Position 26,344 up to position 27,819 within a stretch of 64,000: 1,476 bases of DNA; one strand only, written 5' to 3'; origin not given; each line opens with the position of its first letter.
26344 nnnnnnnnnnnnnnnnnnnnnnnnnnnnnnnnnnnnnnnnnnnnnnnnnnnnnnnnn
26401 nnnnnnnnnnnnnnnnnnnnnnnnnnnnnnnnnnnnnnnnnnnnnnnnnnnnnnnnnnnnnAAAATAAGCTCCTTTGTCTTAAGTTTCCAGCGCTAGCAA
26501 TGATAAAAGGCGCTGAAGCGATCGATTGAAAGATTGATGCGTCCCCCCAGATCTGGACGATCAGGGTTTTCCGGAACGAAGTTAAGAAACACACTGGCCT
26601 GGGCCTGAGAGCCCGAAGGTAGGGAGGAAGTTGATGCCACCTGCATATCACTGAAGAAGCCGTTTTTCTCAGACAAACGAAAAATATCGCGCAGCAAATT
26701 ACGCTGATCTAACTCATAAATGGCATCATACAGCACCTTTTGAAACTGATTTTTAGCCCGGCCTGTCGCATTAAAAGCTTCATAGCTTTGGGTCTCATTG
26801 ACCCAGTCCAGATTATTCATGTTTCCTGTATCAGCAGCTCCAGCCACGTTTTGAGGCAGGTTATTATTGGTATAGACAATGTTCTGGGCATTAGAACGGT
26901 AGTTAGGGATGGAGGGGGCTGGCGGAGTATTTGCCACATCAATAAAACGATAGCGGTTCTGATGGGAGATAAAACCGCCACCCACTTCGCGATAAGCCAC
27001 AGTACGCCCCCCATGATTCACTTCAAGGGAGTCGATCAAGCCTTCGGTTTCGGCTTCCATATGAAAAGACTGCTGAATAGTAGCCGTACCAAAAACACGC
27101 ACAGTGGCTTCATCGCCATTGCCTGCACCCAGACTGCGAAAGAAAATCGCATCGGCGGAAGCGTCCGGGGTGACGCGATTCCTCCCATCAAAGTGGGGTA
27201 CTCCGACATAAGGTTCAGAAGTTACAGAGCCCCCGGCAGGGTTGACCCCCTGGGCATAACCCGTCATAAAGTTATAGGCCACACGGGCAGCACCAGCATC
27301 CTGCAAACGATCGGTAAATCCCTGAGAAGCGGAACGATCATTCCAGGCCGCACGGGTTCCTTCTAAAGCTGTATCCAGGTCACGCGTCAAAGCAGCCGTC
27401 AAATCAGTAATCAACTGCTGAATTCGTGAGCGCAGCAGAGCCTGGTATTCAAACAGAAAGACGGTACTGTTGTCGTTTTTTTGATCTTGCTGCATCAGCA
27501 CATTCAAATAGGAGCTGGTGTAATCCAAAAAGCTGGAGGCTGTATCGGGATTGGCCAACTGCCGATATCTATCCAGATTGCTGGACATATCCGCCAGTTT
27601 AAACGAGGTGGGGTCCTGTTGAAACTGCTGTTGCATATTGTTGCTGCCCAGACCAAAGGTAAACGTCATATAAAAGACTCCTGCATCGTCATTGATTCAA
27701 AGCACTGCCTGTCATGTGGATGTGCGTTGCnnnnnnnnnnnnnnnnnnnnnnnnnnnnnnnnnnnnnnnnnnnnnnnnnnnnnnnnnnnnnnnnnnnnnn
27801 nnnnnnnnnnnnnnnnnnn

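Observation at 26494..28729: Tandem paralogues with conserved N- and C-terminal blocks and a divergent central region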

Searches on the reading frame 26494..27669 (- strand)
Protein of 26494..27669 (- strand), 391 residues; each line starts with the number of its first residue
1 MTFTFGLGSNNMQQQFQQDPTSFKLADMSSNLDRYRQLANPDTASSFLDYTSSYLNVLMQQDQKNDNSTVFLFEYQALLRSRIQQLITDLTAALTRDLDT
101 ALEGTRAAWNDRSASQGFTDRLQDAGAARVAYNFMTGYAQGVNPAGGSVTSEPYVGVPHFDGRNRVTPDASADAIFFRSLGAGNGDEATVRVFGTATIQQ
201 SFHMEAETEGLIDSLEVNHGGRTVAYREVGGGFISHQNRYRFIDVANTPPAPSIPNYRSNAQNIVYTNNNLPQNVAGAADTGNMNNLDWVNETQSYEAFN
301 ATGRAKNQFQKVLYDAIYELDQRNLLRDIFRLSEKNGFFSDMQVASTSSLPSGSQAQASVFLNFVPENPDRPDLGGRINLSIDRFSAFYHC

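Call 5: search_protein_families(library=pfam, proteins=[window:26494-27669:-], max_evalue=0.1)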
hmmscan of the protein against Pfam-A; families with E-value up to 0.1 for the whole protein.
window:26494-27669:- (391 aa): 1 family
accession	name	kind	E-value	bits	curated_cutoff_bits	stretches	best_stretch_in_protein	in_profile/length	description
PF19674.4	DUF6177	-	0.087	12.3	25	0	81-122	39-80/330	Family of unknown function (DUF6177)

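Call 6: search_protein_families(library=ncbifam, proteins=[window:26494-27669:-], max_evalue=0.1)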
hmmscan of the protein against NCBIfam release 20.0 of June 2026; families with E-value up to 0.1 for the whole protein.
window:26494-27669:- (391 aa): 0 families

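Call 10: find_homologous_proteins(query=window:26494-27669:-)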
Query window:26494-27669:- (391 aa): 54 proteins with E <= 0.001 among 6505 candidates.
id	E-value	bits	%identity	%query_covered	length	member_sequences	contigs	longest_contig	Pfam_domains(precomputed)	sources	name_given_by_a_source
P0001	7.4e-240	814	94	100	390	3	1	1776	-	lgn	-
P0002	1.1e-221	754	89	100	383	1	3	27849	-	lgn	-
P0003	3.5e-133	463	57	100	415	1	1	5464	-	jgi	-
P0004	7.8e-120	419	53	100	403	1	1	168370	-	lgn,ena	-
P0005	1.3e-113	398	54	100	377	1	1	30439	-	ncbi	-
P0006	9.7e-112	392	49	100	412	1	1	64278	-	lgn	-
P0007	4.7e-109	383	50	100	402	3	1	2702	-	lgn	-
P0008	2.2e-107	378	49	95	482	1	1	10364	-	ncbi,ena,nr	ncbi:MAG: hypothetical protein CVV27_07860 [Candidatus Melainabacteria bacterium HGW-Melainabacteria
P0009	1.6e-106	375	48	100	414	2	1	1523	-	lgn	-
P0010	2.3e-106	374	43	99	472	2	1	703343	-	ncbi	ncbi:MAG: hypothetical protein ACO1RX_17935 [Candidatus Sericytochromatia bacterium]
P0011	4.2e-106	374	51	100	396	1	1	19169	-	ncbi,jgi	jgi:hypothetical protein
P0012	6.5e-105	370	50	97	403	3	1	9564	-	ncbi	ncbi:MAG: hypothetical protein ACAI44_28380 [Candidatus Sericytochromatia bacterium]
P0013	1.4e-104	369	49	100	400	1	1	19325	-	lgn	-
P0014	4.9e-104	367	50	94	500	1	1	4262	-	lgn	-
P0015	7.1e-104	366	48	100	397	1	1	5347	-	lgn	-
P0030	6.5e-96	340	48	100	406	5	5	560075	-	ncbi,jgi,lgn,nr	ncbi:MAG: hypothetical protein IV090_04710 [Candidatus Sericytochromatia bacterium]|nr:hypothetical 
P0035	6.1e-93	330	48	100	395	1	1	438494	-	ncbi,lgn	-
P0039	1.3e-88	316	45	100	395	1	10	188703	-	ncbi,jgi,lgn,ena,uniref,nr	ncbi:hypothetical protein COW36_23265 [bacterium (Candidatus Blackallbacteria) CG17_big_fil_post_rev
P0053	1.6e-25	108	32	84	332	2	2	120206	-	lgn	-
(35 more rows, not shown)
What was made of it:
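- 26494..27669 (-): Gene B, 391 aa, the small paralogue of the 'B type'. N block is aa 1-137 (nt 27259-27669), central region aa 138-300 (nt 26770-27258), C block aa 301-391 (nt 26497-26769). 47 full-length orthologues at 39-94% identity (call 10).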

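Call 17: find_encoding_contigs(protein=P0010, flank=10000, max_places=2)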
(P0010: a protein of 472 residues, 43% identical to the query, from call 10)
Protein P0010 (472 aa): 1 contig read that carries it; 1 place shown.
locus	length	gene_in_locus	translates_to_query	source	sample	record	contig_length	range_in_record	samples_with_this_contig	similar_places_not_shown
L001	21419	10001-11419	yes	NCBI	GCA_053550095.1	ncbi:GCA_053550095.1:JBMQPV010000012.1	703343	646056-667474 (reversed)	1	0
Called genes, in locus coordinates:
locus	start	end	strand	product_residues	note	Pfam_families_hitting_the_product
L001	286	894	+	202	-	PF02525:Flavodoxin_2, PF03358:FMN_red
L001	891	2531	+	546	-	PF00664:ABC_membrane, PF00005:ABC_tran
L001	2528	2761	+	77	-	PF13646:HEAT_2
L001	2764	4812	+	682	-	PF13174:TPR_6 (faint), PF13371:TPR_9 (faint), PF13424:TPR_12 (faint), PF13428:TPR_14 (faint), PF13432:TPR_16 (faint), PF14559:TPR_19 (faint), PF23914:TPR_CcmH_CycH (faint), PF13844:Glyco_transf_41, +4 more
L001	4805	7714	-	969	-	PF00005:ABC_tran (faint), PF02463:SMC_N (faint), PF03193:RsgA_GTPase (faint), PF13191:AAA_16 (faint), PF13304:AAA_21 (faint), PF13555:AAA_29 (faint), PF17760:UvrA_inter, PF17755:UvrA_DNA-bind, +1 more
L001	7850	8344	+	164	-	-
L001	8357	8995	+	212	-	-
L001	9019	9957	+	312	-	-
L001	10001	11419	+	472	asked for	-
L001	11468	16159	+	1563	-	-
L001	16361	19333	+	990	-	-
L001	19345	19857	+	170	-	-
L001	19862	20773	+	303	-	-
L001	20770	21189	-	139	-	-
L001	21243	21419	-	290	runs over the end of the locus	PF02629:CoA_binding, PF13380:CoA_binding_2, PF13607:Succ_CoA_lig, PF00549:Ligase_CoA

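Call 18: find_encoding_contigs(protein=P0039, flank=10000, max_places=2)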
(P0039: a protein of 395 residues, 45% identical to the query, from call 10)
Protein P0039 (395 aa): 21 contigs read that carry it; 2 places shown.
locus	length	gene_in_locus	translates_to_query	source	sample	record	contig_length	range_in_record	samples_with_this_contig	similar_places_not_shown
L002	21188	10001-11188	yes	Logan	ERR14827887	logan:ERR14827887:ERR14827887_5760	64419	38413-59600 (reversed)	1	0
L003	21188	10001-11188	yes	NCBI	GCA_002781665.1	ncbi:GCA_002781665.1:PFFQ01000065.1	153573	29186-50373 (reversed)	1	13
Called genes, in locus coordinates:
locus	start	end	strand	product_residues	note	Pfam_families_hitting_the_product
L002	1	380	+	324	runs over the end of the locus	PF02628:COX15-CtaA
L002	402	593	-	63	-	-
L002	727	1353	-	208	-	PF02698:DUF218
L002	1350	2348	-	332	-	PF00478:IMPDH (faint), PF03060:NMO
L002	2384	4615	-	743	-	PF00072:Response_reg, PF05157:MshEN (weak), PF00437:T2SSE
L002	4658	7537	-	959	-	PF00005:ABC_tran (faint), PF02463:SMC_N (faint), PF03193:RsgA_GTPase (faint), PF13191:AAA_16 (faint), PF13304:AAA_21 (faint), PF13555:AAA_29 (faint), PF17760:UvrA_inter, PF17755:UvrA_DNA-bind, +1 more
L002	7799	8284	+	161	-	-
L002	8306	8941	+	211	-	-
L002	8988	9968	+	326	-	-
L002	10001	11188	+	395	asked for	-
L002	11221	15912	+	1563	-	-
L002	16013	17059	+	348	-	PF00579:tRNA-synt_1b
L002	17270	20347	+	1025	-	-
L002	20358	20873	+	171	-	-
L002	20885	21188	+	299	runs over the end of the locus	-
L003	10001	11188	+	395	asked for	-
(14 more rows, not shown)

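Call 20: search_solved_structures(query=A1, max_evalue=10)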
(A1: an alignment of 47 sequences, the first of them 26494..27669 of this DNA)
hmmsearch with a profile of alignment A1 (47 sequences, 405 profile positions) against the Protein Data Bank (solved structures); distinct sequences matched with E-value up to 10: 5.
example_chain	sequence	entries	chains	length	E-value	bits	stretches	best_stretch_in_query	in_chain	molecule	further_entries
5liz_A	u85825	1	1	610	0.015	18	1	163-242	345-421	Nicking endonuclease N.BspD6I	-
5liq_A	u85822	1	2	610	0.015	18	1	163-242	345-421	Nicking endonuclease N.BspD6I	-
6qnz_A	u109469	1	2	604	0.016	17.9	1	163-243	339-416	Heterodimeric restriction endonuclease R.BspD6I large subunit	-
2ewf_A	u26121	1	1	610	0.017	17.9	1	163-242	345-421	Nicking endonuclease N.BspD6I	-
5lhc_A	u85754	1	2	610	0.02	17.6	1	163-242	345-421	Nicking endonuclease N.BspD6I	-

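Call 26: predict_structure(alignment_id=A1)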
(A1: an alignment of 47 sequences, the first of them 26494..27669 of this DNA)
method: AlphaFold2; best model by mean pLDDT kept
length: 391 residues; sequences in the alignment: 47
mean_pLDDT: 71.9   pTM: 0.70
mean pLDDT of the five models: 71.9, 70.1, 69.9, 69.4, 68.0
residues with pLDDT >= 90: 56; 70-90: 173; 50-70: 108; < 50: 54
segments of 3 or more residues with pLDDT < 50: 1-19, 222-238, 246-251, 254-259, 275-277
pLDDT, mean of each block of 10 residues (from residue 1): 35 44 55 55 55 62 67 77 89 92 85 73 78 89 85 85 84 89 80 91 74 79 41 41 53 48 75 55 69 57 78 86 78 71 88 88 84 80 90 66
secondary structure, 60 per line:
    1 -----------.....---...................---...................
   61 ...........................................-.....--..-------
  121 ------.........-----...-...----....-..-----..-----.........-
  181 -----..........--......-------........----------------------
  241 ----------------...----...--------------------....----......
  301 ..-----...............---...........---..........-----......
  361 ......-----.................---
elements in order: H12-16 H20-38 H42-103 H127-135 E141-143 H152-155 E171-179 E186-195 E198-203 E211-218 E264-266 H287-290 H295-302 H308-322 H326-336 E340-349 E355-366 E375-388

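Call 29: fold_search(model_id=the predicted structure, library=pdb)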
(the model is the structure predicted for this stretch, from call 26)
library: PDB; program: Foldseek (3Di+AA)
matches with E <= 10: 734; with E <= 0.001: 0
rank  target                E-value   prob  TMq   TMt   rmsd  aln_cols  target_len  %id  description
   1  5i52_A                1.9e-01  0.09  0.10  0.13  11.2       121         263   10  Crystal structure of TEM1 beta-lactamase mutant I263N (released 2017-06-28)
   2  4y2d_A                2.4e-01  0.02  0.06  0.09  18.6       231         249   12  Crystal structure of the mCD1d/7DW8-5/iNKTCR ternary complex (released 2015-05-27)
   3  4hnb_A                2.6e-01  0.14  0.08  0.15   7.8        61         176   21  Crystal Structure of Rhodobacter Sphaeroides LOV protein (released 2013-01-16)
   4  1n9b                  2.9e-01  0.10  0.09  0.13  11.1       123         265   13  Ultrahigh resolution structure of a class A beta-lactamase: On the mechanism and specificity of the extended-spectrum SH (released 2003-04-08)
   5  4hh2_D                2.9e-01  0.07  0.13  0.13  28.3       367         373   11  Structure of PpsR without the HTH motif from Rb. sphaeroides (released 2013-06-05)
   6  3zdj_A                3.2e-01  0.06  0.09  0.12  11.8       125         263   12  Ancestral (ENCA) beta-lactamase class A (released 2013-02-20)
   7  4fd8                  3.4e-01  0.09  0.09  0.13  11.5       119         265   12  Structure of apo S70C SHV beta-lactamase (released 2012-09-26)
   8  3o8x_A                3.4e-01  0.03  0.08  0.10  17.8       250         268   12  Recognition of Glycolipid Antigen by iNKT Cell TCR (released 2010-09-29)
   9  4fma_J                3.4e-01  0.03  0.11  0.13  20.1       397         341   12  EspG structure (released 2012-09-05)
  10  4hj6_A                3.6e-01  0.23  0.10  0.19   7.1        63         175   19  Crystal Structure of Rhodobacter Sphaeroides LOV protein (released 2013-01-16)
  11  3jyi_A                3.6e-01  0.08  0.10  0.14  10.2       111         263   12  Structural and biochemical evidence that a TEM-1 {beta}-lactamase Asn170Gly active site mutant acts via substrate-assi (released 2009-10-06)
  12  6gay_B                3.8e-01  0.10  0.08  0.23   7.9        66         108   11  A fast recovering full-length LOV protein (DsLOV) from the marine phototrophic bacterium Dinoroseobacter shibae (Dark  (released 2018-07-18)
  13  6gpv                  4.1e-01  0.11  0.07  0.21  10.3        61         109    8  Crystal structure of blue-light irradiated miniSOG (released 2019-02-27)
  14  1shv                  4.1e-01  0.07  0.09  0.12  13.1       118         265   13  STRUCTURE OF SHV-1 BETA-LACTAMASE (released 1999-05-06)
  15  8gij_B                4.1e-01  0.06  0.10  0.13  11.9       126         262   12  TEM-1 Beta Lactamase Variant 80.b (released 2024-04-17)
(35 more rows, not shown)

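Call 34: find_encoding_contigs(protein=P0030, flank=10000, max_places=1)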
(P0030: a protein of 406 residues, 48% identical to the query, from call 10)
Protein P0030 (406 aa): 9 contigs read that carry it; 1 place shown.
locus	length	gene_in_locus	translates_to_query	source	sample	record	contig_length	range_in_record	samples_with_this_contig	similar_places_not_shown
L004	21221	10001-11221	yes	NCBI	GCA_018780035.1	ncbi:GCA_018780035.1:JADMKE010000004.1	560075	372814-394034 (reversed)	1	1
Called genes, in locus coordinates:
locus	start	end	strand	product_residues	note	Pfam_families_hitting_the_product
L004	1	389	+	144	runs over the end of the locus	-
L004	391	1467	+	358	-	PF10282:Lactonase (faint)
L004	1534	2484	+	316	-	PF02628:COX15-CtaA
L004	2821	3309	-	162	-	PF02698:DUF218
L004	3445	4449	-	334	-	PF00478:IMPDH (faint), PF03060:NMO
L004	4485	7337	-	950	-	PF00005:ABC_tran (faint), PF02463:SMC_N (faint), PF03193:RsgA_GTPase (faint), PF13191:AAA_16 (faint), PF13304:AAA_21 (faint), PF13555:AAA_29 (faint), PF17760:UvrA_inter, PF17755:UvrA_DNA-bind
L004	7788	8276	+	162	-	-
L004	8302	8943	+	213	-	-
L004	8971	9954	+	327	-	-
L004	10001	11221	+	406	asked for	-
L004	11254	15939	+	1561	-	-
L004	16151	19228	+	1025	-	-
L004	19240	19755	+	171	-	-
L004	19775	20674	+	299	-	-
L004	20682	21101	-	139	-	-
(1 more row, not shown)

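Call 35: find_encoding_contigs(protein=P0035, flank=10000, max_places=1)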
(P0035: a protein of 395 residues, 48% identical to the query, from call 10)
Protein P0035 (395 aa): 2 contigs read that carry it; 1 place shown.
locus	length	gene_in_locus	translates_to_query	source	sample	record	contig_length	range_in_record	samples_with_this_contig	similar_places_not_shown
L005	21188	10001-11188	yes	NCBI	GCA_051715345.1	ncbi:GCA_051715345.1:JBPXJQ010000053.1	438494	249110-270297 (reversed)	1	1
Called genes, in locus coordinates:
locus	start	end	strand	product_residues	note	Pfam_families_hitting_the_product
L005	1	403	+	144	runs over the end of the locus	-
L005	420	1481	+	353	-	PF10282:Lactonase (faint)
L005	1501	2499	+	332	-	PF02628:COX15-CtaA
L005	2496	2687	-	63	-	-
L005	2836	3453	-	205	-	PF02698:DUF218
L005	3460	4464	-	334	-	PF00478:IMPDH (faint), PF03060:NMO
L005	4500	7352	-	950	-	PF00005:ABC_tran (faint), PF02463:SMC_N (faint), PF03193:RsgA_GTPase (faint), PF13191:AAA_16 (faint), PF13304:AAA_21 (faint), PF13555:AAA_29 (faint), PF17760:UvrA_inter, PF17755:UvrA_DNA-bind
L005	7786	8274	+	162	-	-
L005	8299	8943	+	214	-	-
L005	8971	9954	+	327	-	-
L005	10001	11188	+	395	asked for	-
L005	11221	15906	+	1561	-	-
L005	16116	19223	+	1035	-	-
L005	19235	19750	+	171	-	-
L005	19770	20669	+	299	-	-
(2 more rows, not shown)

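Call 46: search_protein_families(library=phrogs, proteins=[window:26494-27669:-], max_evalue=0.01)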
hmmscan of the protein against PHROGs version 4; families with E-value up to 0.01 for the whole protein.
window:26494-27669:- (391 aa): 0 families

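Call 47: fold_search(model_id=the predicted structure, library=viral)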
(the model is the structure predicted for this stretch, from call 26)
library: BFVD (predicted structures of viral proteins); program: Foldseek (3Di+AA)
matches with E <= 10: 599; with E <= 0.001: 0
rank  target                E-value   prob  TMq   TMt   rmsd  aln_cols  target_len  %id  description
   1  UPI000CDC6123         3.9e-02  0.12  0.15  0.10  21.7       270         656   10  (no name look-up for this kind of identifier)
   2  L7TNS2                8.3e-02  0.06  0.13  0.14  21.0       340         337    9  Uncharacterized protein [Haloarcula vallismortis tailed virus 1]
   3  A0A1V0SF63            2.4e-01  0.12  0.10  0.29  14.6        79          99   15  Uncharacterized protein [Hokovirus HKV1]
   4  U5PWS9                2.5e-01  0.03  0.06  0.14  16.0       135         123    8  Uncharacterized protein [Bacillus phage Slash]
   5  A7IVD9                2.8e-01  0.23  0.11  0.32   9.3        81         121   10  Uncharacterized protein m759L [Paramecium bursaria Chlorella virus MT325]
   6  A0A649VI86            3.0e-01  0.08  0.08  0.19  10.8        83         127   12  (no name in the UniProt tables at hand)
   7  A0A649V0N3            3.2e-01  0.44  0.10  0.37   3.1        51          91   12  (no name in the UniProt tables at hand)
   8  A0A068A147            3.2e-01  0.04  0.05  0.12  17.9        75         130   13  (no name in the UniProt tables at hand)
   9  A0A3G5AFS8            4.3e-01  0.07  0.10  0.19   7.5        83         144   13  Uncharacterized protein [Solivirus sp.]
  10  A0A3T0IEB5            4.3e-01  0.01  0.07  0.11  21.6       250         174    6  (no name in the UniProt tables at hand)
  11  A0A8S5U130            4.5e-01  0.09  0.09  0.21   5.2        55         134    5  Preprotein translocase subunit SecB [Siphoviridae sp. ctub511]
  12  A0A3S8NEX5            4.8e-01  0.02  0.11  0.12  19.4       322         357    9  Uncharacterized protein [Sulfolobales Beppu filamentous virus 2]
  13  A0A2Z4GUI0            5.4e-01  0.08  0.10  0.10   8.8        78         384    9  (no name in the UniProt tables at hand)
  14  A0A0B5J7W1            5.4e-01  0.03  0.08  0.08  16.6       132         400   14  F-box domain protein [Pandoravirus inopinatum]
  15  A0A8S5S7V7            5.7e-01  0.03  0.05  0.17  16.7        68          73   19  Uncharacterized protein [Myoviridae sp. ctnzH2]
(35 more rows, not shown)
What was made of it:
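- On Phage structural proteins or anti-phage defence systems: BFVD fold search: nothing (call 47).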

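Call 58: find_encoding_contigs(protein=P0053, flank=10000, max_places=1)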
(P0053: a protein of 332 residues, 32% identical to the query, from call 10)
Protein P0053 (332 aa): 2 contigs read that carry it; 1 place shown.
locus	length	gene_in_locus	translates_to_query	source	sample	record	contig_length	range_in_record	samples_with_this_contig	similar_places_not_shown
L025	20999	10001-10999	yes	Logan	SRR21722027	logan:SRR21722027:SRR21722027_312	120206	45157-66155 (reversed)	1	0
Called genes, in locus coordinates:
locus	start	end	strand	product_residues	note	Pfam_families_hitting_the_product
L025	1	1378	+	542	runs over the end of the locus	PF00664:ABC_membrane, PF00005:ABC_tran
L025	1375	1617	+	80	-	PF13646:HEAT_2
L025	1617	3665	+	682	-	PF12895:ANAPC3 (faint), PF00515:TPR_1 (faint), PF07719:TPR_2 (faint), PF13371:TPR_9 (weak), PF13844:Glyco_transf_41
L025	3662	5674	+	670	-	PF07719:TPR_2 (faint), PF13176:TPR_7 (faint), PF13424:TPR_12 (faint), PF13428:TPR_14 (faint), PF13432:TPR_16 (faint), PF14559:TPR_19 (faint), PF13371:TPR_9 (weak), PF13844:Glyco_transf_41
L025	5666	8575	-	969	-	PF00005:ABC_tran (faint), PF02463:SMC_N (faint), PF03193:RsgA_GTPase (faint), PF13191:AAA_16 (faint), PF13304:AAA_21 (faint), PF13401:AAA_22 (faint), PF17760:UvrA_inter, PF17755:UvrA_DNA-bind, +2 more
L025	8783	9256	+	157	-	-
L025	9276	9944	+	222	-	-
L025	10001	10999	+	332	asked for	-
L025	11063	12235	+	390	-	-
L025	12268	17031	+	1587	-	-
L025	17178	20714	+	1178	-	-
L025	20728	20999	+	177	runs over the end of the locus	-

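Call 59: find_encoding_contigs(protein=P0002, flank=10000, max_places=1)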
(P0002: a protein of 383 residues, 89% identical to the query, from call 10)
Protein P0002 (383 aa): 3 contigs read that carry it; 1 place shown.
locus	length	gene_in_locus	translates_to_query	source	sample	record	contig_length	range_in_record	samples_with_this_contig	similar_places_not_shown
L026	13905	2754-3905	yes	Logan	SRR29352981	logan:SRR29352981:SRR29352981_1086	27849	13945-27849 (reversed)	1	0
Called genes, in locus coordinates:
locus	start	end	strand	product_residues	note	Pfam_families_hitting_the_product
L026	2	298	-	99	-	?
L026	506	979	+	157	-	-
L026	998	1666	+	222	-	-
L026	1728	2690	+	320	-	-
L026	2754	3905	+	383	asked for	-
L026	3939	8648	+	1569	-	-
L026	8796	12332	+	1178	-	-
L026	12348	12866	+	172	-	-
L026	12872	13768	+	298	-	-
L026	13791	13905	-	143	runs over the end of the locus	-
